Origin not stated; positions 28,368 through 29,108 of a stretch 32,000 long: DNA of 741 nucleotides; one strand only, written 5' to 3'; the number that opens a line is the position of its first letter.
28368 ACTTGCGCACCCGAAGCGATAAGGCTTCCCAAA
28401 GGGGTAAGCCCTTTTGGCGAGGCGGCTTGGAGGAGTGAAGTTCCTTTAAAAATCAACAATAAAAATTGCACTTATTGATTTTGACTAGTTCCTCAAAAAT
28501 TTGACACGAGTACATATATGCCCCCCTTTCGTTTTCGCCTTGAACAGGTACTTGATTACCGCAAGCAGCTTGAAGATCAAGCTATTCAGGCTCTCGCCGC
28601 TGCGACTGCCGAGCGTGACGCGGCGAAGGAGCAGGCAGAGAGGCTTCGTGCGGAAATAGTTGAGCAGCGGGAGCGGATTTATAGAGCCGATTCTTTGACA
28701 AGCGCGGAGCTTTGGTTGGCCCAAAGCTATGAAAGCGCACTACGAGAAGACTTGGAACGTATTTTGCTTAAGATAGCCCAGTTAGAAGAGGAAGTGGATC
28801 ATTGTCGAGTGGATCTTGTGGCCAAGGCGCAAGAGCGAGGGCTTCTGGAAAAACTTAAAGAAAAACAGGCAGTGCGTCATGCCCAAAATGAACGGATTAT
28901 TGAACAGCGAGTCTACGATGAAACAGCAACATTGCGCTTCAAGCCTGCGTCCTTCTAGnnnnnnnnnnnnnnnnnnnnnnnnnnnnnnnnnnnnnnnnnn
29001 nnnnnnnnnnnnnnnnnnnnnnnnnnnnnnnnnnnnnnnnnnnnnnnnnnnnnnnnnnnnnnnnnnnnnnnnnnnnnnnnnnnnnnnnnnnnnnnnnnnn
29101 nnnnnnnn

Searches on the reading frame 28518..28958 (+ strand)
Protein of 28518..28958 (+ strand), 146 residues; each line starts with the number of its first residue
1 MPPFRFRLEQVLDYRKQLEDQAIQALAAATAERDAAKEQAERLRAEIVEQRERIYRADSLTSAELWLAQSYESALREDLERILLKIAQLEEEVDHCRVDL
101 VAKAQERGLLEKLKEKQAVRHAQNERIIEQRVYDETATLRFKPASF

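Call 6: search_protein_families(library=pfam, proteins=[window:28518-28958:+], max_evalue=0.001)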
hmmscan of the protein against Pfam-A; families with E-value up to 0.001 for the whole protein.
window:28518-28958:+ (146 aa): 1 family
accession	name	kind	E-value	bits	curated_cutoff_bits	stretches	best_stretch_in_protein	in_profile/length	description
PF02050.21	FliJ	-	3.1e-09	37.5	28.4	1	20-141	1-123/123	Flagellar FliJ protein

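Call 84: search_protein_families(library=ncbifam, proteins=[window:28518-28958:+], max_evalue=0.001)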
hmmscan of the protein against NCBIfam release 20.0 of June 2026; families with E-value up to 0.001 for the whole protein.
window:28518-28958:+ (146 aa): 1 family
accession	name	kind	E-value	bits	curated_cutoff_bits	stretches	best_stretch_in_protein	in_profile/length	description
TIGR02473.1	flagell_FliJ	equivalog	1.5e-19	70.8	50.45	1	5-142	1-140/141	flagellar export protein FliJ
